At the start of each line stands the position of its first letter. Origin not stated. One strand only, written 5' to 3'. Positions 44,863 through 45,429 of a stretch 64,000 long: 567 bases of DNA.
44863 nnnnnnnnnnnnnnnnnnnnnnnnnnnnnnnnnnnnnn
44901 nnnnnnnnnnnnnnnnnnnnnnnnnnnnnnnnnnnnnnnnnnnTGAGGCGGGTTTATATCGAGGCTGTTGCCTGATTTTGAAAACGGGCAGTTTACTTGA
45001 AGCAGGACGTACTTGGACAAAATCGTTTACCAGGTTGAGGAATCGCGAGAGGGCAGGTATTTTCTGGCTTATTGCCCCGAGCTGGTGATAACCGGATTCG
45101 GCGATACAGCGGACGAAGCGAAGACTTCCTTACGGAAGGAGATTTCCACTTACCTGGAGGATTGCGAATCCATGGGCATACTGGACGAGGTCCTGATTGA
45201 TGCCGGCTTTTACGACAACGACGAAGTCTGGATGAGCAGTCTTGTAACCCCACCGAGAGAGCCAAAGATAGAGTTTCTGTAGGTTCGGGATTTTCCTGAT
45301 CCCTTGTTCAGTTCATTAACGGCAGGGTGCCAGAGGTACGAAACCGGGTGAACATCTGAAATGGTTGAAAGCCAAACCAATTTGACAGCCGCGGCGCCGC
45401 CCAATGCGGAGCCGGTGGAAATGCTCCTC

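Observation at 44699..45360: Tandem HicB-fold paralogs inserted between nuoC and nuoD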

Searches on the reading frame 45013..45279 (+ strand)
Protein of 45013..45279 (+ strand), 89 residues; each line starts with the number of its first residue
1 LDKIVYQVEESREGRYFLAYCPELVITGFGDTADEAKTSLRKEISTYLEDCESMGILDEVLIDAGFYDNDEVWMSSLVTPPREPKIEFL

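Call 3: search_protein_families(library=pfam, proteins=[window:45013-45279:+], max_evalue=1)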
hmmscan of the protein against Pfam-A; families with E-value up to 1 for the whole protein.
window:45013-45279:+ (89 aa): 2 families
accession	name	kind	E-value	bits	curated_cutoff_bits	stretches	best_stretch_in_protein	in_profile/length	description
PF17514.7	DUF5442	-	0.041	14.5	27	1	13-52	13-52/107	Family of unknown function (DUF5442)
PF12910.14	PHD_like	-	0.066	13.7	27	1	6-50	58-102/141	Antitoxin of toxin-antitoxin, RelE / RelB, TA system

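Call 4: search_protein_families(library=ncbifam, proteins=[window:45013-45279:+], max_evalue=1)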
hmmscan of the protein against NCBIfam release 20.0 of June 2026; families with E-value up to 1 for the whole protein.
window:45013-45279:+ (89 aa): 0 families

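Call 12: find_homologous_proteins(query=window:45013-45279:+, max_evalue=0.01)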
Query seq(89 aa) (89 aa): 235 proteins with E <= 0.01 among 237 candidates; the best 120 are listed.
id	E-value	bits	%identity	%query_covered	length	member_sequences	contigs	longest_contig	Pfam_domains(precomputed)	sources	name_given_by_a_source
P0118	3.3e-49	182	92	100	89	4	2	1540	-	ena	-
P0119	1.2e-47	177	90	100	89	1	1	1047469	-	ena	-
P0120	4.9e-47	175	88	100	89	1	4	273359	-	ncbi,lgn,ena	-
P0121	1.8e-45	170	85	100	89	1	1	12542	-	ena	-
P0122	2.5e-44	167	83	100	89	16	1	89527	-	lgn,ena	-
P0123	3.5e-44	166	82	100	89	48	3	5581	-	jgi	jgi:predicted RNase H-like HicB family nuclease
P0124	1.3e-43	164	82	100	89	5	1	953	-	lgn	-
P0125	1.3e-43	164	83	100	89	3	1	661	-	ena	-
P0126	1.7e-43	164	83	100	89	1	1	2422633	-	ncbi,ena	-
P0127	1.7e-43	164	82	100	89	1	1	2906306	-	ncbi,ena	-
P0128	4.4e-43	163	81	100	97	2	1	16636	-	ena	-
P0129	3.2e-42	160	80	100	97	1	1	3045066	-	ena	-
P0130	4.7e-42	159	78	100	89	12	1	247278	-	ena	-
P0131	4.5e-41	156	79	100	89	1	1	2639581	-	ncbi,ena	-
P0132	4.9e-41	156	78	100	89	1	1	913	-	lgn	-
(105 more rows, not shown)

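Call 16: search_solved_structures(query=A2, max_evalue=10, show_alignments=3)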
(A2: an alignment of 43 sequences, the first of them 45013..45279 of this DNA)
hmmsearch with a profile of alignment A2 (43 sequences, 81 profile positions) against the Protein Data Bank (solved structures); distinct sequences matched with E-value up to 10: 4.
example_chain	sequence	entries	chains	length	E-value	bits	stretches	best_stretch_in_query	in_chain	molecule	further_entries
2yzt_A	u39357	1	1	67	0.1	15.9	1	10-52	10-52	Putative uncharacterized protein TTHA1756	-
4yy2_A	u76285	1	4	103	0.19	15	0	10-44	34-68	dTor_3x33L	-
4yy5_A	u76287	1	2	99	0.21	14.9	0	10-44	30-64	dTor_3x33L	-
1qhh_C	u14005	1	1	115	0.26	14.5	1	22-68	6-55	PROTEIN (PCRA (SUBUNIT))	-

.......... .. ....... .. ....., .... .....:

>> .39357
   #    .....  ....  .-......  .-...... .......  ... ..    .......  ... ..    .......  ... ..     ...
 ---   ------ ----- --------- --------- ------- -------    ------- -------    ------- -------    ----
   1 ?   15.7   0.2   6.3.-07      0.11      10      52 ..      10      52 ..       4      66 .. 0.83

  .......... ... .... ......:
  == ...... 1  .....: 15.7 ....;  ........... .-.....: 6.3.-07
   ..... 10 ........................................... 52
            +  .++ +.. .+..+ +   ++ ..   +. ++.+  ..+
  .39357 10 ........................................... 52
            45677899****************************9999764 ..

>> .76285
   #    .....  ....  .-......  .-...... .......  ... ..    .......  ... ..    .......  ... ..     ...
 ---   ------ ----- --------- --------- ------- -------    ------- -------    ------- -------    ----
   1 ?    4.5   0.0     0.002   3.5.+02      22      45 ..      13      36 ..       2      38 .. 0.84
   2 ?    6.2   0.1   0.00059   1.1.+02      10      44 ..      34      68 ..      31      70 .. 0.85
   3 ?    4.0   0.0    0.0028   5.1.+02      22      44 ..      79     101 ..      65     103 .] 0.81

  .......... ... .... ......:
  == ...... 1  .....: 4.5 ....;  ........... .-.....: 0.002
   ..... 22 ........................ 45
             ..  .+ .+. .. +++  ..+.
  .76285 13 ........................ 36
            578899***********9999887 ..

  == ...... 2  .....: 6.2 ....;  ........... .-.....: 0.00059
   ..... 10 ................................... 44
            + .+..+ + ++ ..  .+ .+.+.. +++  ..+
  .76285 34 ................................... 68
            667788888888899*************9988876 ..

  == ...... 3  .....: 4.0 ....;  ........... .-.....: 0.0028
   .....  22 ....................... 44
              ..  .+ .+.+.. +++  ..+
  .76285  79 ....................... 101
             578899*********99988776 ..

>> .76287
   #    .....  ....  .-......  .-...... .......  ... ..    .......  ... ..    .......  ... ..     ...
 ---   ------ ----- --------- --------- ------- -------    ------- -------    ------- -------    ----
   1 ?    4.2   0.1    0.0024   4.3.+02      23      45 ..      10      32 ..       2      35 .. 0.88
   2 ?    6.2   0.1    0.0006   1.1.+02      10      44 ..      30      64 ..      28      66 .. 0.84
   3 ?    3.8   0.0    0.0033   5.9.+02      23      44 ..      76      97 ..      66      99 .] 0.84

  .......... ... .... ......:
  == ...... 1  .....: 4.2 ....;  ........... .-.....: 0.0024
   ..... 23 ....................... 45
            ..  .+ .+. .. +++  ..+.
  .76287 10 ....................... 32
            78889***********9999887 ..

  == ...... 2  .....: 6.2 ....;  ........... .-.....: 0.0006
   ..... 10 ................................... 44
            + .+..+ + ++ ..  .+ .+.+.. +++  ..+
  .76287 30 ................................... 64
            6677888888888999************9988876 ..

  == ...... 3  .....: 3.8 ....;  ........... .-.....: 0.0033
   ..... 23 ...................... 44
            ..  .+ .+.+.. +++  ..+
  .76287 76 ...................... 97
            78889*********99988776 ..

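Call 21: predict_structure(alignment_id=A2)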
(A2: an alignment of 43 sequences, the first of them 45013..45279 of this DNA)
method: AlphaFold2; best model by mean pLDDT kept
length: 89 residues; sequences in the alignment: 43
mean_pLDDT: 72.0   pTM: 0.60
mean pLDDT of the five models: 72.0, 71.5, 68.4, 67.8, 66.9
residues with pLDDT >= 90: 14; 70-90: 47; 50-70: 5; < 50: 23
segments of 3 or more residues with pLDDT < 50: 68-89
pLDDT, mean of each block of 10 residues (from residue 1): 68 85 87 89 88 88 67 34 38
secondary structure, 60 per line:
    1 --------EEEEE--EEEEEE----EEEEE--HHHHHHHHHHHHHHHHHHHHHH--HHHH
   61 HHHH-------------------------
elements in order: E9-13 E16-21 E26-30 H33-54 H57-64

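Call 32: search_protein_representatives(alignment_id=A2)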
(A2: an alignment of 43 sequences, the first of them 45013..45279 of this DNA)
Query: 43 sequences, 81 profile positions. Proteins with E-value up to 0.001 (for the whole library): 2078; up to 1e-10: 77; up to 1e-30: 0. The best 150 are listed.
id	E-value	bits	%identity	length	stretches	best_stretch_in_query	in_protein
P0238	3.0e-26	107.3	-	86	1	1-81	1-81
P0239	2.6e-25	104.3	-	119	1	8-80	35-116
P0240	3.3e-25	104.0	-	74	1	17-80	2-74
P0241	6.4e-25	103.1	-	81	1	1-80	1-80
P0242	1.6e-24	101.8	-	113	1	2-80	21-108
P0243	3.8e-24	100.6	-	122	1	2-79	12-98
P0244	4.0e-24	100.5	-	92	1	1-81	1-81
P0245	2.6e-22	94.7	-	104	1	3-72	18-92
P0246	2.1e-21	91.8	-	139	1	3-72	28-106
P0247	2.3e-21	91.7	-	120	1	1-77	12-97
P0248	3.4e-21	91.1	-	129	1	3-72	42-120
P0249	1.9e-20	88.8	-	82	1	6-81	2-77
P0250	2.8e-20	88.2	-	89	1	2-81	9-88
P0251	1.0e-19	86.4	-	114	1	1-68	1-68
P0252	5.0e-19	84.2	-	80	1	1-79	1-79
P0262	4.7e-15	71.5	-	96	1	2-74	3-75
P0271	3.2e-13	65.6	-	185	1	1-75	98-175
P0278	8.8e-13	64.2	-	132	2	8-61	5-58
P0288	7.4e-12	61.2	-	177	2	8-61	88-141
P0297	1.9e-11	59.9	-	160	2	12-80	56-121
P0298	2.0e-11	59.8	-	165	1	7-73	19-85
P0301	2.1e-11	59.7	-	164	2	12-80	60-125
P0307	5.1e-11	58.5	-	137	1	3-68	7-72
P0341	6.3e-10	55.0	-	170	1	3-70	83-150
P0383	3.6e-09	52.6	-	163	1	11-67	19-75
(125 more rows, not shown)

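Call 34: search_protein_families(library=pfam, proteins=[P0262, P0271, P0298, P0307, P0341, P0383, P0297, P0301, P0278, P0288], max_evalue=0.1)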
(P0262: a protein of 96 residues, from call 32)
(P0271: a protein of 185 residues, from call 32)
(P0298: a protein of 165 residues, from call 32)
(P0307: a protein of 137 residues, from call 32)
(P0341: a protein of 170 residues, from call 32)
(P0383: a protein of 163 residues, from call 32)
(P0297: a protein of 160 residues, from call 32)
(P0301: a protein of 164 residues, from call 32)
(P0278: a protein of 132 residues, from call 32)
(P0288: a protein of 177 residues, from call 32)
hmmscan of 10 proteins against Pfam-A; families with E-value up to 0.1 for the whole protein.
P0262 (96 aa): 3 families
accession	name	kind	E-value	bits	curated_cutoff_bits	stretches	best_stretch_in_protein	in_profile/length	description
PF15919.11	HicB_lk_antitox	-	0.00044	20.8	27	1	13-57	8-53/123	HicB_like antitoxin of bacterial toxin-antitoxin system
PF24113.1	DUF7387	-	0.0036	18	27.9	1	9-67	14-71/85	Family of unknown function (DUF7387)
PF21748.3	UPF0150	-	0.006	16.9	27.3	1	9-48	12-52/64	UPF0150-like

P0271 (185 aa): 2 families
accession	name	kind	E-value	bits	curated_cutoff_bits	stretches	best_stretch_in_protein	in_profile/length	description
PF21748.3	UPF0150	-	0.047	14.1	27.3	0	107-145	14-53/64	UPF0150-like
PF17708.6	Gasdermin_C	-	0.095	13.2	36.3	0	133-181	23-72/172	Gasdermin PUB domain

P0298 (165 aa): 3 families
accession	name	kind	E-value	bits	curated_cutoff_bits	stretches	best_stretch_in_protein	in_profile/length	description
PF24113.1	DUF7387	-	0.00014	22.6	27.9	1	21-80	16-73/85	Family of unknown function (DUF7387)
PF12910.14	PHD_like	-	0.03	14.8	27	1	13-59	53-99/141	Antitoxin of toxin-antitoxin, RelE / RelB, TA system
PF21748.3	UPF0150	-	0.035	14.5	27.3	1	18-60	10-53/64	UPF0150-like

P0307 (137 aa): 3 families
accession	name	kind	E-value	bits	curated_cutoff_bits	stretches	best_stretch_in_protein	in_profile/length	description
PF21748.3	UPF0150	-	0.0014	18.9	27.3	1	14-53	14-54/64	UPF0150-like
PF24113.1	DUF7387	-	0.011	16.6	27.9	1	14-71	17-72/85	Family of unknown function (DUF7387)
PF12910.14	PHD_like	-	0.038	14.4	27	1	6-48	54-96/141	Antitoxin of toxin-antitoxin, RelE / RelB, TA system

P0341 (170 aa): 4 families
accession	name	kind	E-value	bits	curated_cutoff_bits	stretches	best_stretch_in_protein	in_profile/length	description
PF21748.3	UPF0150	-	0.00091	19.5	27.3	1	90-128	14-53/64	UPF0150-like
PF24113.1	DUF7387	-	0.014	16.2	27.9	1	95-148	22-73/85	Family of unknown function (DUF7387)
PF15919.11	HicB_lk_antitox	-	0.023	15.3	27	1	96-135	12-52/123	HicB_like antitoxin of bacterial toxin-antitoxin system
PF12910.14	PHD_like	-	0.042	14.3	27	1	86-129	58-101/141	Antitoxin of toxin-antitoxin, RelE / RelB, TA system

P0383 (163 aa): 2 families
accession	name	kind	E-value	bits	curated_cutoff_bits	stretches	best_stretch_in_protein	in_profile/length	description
PF07927.17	HicA_toxin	-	0.0012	19.4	27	0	108-146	9-46/58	HicA toxin of bacterial toxin-antitoxin,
PF14199.11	DUF4317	-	0.011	15.5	27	1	41-132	232-322/370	Domain of unknown function (DUF4317)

P0297 (160 aa): 0 families

P0301 (164 aa): 0 families

P0278 (132 aa): 7 families
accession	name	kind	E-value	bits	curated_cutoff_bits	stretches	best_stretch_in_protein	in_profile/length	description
PF21748.3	UPF0150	-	5.3e-09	36.3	27.3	2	8-45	15-53/64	UPF0150-like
PF15919.11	HicB_lk_antitox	-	3.8e-07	30.7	27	2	11-56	10-56/123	HicB_like antitoxin of bacterial toxin-antitoxin system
PF24113.1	DUF7387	-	7.6e-07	29.8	27.9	2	68-104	17-53/85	Family of unknown function (DUF7387)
PF12910.14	PHD_like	-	0.0016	18.9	27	0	66-107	59-101/141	Antitoxin of toxin-antitoxin, RelE / RelB, TA system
PF22316.2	ABhydrolase-like_N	-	0.024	14.9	27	0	85-118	47-79/106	A/B hydrolase-like, N-terminal domain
PF23804.1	DUF7179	-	0.055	14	27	0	31-63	31-63/90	Family of unknown function (DUF7179)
PF03206.19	NifW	-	0.07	14.1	23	0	13-62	41-90/99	Nitrogen fixation protein NifW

P0288 (177 aa): 3 families
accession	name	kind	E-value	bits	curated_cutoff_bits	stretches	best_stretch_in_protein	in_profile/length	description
PF24113.1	DUF7387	-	0.046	14.5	27.9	0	21-55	25-59/85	Family of unknown function (DUF7387)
PF21748.3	UPF0150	-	0.069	13.5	27.3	0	97-130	21-55/64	UPF0150-like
PF12910.14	PHD_like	-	0.092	13.2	27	0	98-127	70-99/141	Antitoxin of toxin-antitoxin, RelE / RelB, TA system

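Call 36: find_related_loci(query=A3, collection=metagenome_contigs, flank=5000)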
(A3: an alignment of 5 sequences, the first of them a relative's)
Query A3 (160 aa) in metagenome_contigs; peptide patterns used: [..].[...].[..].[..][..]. (x = any residue, [..] = any of these).
155 stretches matched a pattern; 2 encode a relative of the query (tblastn E <= 1e-3); 2 distinct loci.
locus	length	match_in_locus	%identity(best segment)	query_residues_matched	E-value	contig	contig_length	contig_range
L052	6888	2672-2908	53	27-122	8e-28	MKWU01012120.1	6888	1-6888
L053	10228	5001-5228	52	30-122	3e-25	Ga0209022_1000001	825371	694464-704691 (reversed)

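Call 38: find_homologous_proteins(query=P0262, max_evalue=0.001)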
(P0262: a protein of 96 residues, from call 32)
Query P0262 (96 aa): 41 proteins with E <= 0.001 among 48 candidates.
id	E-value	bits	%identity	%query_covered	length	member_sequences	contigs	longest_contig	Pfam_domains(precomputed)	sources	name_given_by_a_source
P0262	2.1e-54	199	100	100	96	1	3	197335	-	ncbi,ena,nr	ncbi:type II toxin-antitoxin system HicB family antitoxin [candidate division KSB1 bacterium]|nr:typ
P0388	3.3e-46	173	88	100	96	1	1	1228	-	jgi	-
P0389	2.1e-29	119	58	93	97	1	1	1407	-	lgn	-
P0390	6.6e-29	118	59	94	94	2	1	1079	-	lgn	-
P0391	1.3e-28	117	60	93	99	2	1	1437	-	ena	-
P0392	3.5e-27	112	54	94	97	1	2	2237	PF24113.2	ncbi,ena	-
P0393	3.7e-27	112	59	91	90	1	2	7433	-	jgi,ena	-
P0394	4.6e-27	112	57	91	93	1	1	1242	-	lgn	-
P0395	6.9e-27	111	57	90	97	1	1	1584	-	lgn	-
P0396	2.1e-26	110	56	93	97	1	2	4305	-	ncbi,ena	-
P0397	2.1e-26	110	56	93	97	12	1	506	-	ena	-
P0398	2.2e-26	110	60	86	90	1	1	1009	-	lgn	-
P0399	2.6e-26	109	56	93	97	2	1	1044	-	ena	-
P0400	2.6e-26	109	56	93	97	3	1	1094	-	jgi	-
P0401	2.8e-26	109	56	93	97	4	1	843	-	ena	-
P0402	6.1e-26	108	53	93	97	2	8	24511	-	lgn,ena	-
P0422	8.2e-19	85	51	94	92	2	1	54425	-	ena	-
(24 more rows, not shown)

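Call 39: find_encoding_contigs(protein=P0262, flank=3000, max_places=3)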
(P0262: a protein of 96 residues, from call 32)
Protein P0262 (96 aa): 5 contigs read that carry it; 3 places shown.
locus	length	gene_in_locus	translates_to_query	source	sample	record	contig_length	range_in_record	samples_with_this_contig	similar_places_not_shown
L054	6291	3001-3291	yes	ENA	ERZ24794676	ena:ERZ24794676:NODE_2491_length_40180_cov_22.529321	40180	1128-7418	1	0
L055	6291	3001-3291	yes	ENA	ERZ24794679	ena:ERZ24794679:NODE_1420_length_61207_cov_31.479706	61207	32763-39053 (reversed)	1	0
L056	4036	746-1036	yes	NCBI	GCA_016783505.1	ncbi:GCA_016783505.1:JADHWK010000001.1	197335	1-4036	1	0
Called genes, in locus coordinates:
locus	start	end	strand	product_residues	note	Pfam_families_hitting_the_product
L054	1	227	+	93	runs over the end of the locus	-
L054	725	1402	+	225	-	PF13715:CarbopepD_reg_2 (faint)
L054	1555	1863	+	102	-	-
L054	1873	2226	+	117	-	PF20126:TumE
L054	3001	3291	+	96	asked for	-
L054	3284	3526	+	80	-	PF07927:HicA_toxin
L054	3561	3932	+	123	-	-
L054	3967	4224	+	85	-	-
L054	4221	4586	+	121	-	-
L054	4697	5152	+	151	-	-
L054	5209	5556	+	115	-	-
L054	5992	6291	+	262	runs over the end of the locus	PF05048:NosD (faint), PF13229:Beta_helix (weak)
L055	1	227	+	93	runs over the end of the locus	-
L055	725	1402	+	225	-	PF13715:CarbopepD_reg_2 (faint)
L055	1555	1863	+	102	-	-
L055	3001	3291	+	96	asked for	-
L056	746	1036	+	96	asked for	-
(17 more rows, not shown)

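Call 40: find_encoding_contigs(protein=P0402, flank=3000, max_places=3)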
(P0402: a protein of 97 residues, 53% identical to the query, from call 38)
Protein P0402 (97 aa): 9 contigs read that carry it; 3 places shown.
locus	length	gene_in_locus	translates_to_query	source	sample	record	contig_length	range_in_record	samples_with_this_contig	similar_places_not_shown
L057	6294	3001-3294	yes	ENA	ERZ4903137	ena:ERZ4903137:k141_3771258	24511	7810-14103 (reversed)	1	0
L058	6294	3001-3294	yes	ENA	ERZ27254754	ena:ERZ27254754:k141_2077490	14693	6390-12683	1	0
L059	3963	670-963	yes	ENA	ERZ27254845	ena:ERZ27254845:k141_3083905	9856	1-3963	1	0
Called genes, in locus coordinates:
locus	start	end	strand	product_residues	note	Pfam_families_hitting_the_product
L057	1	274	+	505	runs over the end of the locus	PF01875:Memo, PF01871:AMMECR1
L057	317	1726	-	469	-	PF04134:DCC1-like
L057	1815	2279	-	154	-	-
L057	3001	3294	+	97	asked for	-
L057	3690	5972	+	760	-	PF00330:Aconitase, PF00694:Aconitase_C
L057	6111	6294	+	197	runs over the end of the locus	PF04367:DUF502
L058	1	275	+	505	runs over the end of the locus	PF01875:Memo, PF01871:AMMECR1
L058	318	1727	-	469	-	PF04134:DCC1-like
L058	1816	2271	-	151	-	-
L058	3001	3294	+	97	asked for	-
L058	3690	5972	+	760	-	PF00330:Aconitase, PF00694:Aconitase_C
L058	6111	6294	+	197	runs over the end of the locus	PF04367:DUF502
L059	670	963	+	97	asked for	-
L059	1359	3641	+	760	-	PF00330:Aconitase, PF00694:Aconitase_C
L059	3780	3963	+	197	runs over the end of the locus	PF04367:DUF502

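Call 41: find_encoding_contigs(protein=P0422, flank=3000, max_places=3)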
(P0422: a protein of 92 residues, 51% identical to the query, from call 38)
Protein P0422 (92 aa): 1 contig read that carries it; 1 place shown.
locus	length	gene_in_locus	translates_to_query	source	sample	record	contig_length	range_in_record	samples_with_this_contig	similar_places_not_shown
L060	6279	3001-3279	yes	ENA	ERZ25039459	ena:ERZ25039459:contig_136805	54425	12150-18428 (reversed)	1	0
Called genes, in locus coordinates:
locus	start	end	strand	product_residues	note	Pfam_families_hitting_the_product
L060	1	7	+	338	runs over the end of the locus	PF01144:CoA_trans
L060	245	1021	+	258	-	PF01144:CoA_trans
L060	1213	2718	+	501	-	PF12225:DUF5981, PF02219:MTHFR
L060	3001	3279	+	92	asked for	-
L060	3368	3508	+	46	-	-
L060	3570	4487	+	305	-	PF03976:PPK2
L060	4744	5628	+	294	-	PF02548:Pantoate_transf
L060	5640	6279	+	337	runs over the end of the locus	-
